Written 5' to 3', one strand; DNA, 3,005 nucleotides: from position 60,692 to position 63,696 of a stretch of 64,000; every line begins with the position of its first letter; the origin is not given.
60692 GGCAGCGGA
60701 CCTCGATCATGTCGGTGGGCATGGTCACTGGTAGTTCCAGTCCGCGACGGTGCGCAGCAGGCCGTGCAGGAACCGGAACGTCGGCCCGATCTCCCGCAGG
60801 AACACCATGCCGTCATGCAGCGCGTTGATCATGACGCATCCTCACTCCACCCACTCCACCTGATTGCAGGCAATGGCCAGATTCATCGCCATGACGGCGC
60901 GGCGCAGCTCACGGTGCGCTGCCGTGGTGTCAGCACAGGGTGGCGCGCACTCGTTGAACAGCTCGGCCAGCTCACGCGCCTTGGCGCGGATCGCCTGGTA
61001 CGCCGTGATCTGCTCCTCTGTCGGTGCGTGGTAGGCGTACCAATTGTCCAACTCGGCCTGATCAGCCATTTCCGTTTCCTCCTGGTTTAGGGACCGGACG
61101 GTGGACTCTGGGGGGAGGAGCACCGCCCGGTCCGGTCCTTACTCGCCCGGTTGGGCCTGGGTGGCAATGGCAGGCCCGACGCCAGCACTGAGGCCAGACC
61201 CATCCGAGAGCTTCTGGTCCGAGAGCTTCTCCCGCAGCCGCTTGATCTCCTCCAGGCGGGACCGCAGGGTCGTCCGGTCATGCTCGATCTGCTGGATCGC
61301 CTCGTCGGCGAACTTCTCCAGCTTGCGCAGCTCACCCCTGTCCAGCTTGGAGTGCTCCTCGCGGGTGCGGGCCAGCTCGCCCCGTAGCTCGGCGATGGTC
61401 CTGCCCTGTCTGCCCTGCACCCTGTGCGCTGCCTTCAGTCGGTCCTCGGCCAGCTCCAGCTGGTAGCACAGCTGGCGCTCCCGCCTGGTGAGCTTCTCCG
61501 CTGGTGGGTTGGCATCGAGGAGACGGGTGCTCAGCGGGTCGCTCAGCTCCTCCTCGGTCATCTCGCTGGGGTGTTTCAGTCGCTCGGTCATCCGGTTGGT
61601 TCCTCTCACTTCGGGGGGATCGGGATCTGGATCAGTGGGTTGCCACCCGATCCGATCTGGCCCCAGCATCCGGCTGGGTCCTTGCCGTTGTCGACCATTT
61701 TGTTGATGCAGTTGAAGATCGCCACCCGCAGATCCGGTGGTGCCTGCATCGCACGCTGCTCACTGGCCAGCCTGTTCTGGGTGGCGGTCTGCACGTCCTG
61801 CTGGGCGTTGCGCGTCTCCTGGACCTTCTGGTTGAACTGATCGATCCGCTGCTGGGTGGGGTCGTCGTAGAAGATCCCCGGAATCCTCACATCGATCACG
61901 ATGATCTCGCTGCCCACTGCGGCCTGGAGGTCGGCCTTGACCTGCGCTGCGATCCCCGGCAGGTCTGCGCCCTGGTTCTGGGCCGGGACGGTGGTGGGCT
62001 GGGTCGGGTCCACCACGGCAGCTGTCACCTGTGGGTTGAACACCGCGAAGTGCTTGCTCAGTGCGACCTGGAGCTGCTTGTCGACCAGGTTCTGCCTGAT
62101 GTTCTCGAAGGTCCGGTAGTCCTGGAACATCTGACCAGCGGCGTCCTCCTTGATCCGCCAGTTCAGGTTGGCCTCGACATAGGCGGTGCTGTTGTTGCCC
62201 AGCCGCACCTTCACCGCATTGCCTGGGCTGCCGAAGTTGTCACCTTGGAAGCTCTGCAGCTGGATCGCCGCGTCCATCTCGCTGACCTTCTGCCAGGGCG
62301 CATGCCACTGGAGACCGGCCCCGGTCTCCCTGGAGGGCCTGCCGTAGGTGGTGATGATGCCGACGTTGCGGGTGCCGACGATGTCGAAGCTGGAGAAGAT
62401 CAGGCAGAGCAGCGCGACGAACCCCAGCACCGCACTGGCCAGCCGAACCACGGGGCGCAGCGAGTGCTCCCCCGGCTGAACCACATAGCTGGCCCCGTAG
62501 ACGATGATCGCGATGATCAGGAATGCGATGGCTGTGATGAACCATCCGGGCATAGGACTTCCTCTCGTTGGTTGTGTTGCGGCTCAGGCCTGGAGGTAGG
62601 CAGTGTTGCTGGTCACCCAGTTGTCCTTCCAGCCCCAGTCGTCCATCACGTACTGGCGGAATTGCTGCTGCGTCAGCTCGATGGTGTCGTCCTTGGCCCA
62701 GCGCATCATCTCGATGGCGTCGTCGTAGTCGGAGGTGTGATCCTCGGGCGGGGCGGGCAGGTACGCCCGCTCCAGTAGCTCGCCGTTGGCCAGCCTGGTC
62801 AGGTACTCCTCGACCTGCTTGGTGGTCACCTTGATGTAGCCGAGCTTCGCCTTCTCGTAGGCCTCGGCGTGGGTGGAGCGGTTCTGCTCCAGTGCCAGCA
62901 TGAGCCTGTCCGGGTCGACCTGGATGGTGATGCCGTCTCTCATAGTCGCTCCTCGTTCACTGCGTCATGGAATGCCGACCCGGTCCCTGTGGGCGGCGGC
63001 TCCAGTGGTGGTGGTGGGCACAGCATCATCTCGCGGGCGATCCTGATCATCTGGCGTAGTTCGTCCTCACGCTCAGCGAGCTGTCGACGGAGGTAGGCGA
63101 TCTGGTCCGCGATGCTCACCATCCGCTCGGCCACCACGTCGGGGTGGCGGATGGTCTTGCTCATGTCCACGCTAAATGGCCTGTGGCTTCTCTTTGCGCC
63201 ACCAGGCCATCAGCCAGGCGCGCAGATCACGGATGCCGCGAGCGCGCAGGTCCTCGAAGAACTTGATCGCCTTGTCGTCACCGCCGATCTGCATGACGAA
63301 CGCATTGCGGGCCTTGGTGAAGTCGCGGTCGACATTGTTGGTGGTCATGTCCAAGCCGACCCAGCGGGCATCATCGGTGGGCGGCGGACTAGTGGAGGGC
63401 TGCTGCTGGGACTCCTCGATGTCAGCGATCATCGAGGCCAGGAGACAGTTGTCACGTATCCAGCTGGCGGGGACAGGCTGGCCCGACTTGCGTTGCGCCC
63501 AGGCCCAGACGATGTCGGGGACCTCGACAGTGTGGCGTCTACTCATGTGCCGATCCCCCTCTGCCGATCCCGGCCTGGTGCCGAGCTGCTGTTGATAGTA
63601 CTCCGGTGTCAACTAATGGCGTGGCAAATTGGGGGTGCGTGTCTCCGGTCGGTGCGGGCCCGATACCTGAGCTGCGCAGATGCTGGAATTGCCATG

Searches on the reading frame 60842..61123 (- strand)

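Call 24: search_protein_families(library=phrogs, proteins=[window:60842-61123:-], max_evalue=0.001)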
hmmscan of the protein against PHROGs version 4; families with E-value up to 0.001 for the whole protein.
window:60842-61123:- (93 aa): 2 families
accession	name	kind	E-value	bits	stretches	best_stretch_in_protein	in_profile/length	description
phrog_1454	-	unknown function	2.5e-13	51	1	15-88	3-77/81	-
phrog_31113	-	unknown function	2.1e-10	42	1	24-85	18-79/166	-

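Call 74: search_protein_families(library=pfam, proteins=[window:60842-61123:-], max_evalue=0.01)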
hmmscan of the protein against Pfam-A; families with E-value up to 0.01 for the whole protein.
window:60842-61123:- (93 aa): 1 family
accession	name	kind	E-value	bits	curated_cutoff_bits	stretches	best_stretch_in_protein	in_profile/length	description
PF24729.2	Acb2_Tad1_hairpin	-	1.4e-12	48.1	27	1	30-86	1-58/58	Acb2/Tad1, hairpin domain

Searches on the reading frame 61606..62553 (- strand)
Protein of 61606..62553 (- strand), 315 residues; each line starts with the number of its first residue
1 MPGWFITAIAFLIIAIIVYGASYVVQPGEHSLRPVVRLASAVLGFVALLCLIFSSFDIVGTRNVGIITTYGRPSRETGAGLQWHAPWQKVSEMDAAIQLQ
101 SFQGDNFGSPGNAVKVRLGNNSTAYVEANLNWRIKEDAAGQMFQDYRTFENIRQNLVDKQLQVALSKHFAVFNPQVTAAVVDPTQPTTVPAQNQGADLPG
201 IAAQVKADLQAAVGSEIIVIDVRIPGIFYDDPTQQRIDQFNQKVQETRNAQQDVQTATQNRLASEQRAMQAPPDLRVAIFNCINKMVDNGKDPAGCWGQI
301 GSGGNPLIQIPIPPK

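Call 23: search_protein_families(library=phrogs, proteins=[window:61606-62553:-], max_evalue=0.001)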
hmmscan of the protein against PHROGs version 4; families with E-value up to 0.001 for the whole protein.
window:61606-62553:- (315 aa): 1 family
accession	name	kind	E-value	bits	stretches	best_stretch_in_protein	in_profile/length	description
phrog_200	-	other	9.5e-38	131.3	1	4-269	44-318/379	lipoprotein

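Call 74: search_protein_families(library=pfam, proteins=[window:61606-62553:-], max_evalue=0.01)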
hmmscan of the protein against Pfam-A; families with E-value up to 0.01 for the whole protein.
window:61606-62553:- (315 aa): 1 family
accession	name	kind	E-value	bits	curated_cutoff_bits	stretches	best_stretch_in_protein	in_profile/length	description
PF01145.31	Band_7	-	9e-14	52.3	23.6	1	58-259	2-174/176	SPFH domain / Band 7 family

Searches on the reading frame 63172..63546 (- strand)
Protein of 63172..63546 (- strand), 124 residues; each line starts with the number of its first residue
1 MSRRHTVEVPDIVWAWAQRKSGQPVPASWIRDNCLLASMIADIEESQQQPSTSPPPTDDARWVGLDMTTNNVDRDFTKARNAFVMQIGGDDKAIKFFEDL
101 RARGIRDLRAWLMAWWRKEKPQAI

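Call 24: search_protein_families(library=phrogs, proteins=[window:63172-63546:-], max_evalue=0.001)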
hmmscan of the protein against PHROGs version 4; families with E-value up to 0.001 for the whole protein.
window:63172-63546:- (124 aa): 0 families

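Call 42: find_encoding_contigs(protein=window:63172-63546:-, flank=10000, max_places=3)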
Protein window:63172-63546:- (124 aa): 3 contigs read that carry it; 2 places shown.
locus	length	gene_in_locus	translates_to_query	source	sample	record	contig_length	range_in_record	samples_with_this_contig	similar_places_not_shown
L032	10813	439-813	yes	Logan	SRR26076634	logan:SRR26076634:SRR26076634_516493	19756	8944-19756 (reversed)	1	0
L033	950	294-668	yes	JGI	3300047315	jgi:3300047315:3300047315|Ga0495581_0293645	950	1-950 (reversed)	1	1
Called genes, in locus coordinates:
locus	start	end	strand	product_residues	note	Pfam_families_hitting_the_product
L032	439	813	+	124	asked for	-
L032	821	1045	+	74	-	-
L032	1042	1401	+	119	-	-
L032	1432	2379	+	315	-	PF01145:Band_7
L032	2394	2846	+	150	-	-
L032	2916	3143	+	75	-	PF24729:Acb2_Tad1_hairpin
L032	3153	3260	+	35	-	-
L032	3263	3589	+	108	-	-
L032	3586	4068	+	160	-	-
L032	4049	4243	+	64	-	-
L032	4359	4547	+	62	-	-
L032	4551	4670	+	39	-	-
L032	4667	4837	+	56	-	-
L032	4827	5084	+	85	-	-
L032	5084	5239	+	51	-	-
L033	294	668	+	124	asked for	-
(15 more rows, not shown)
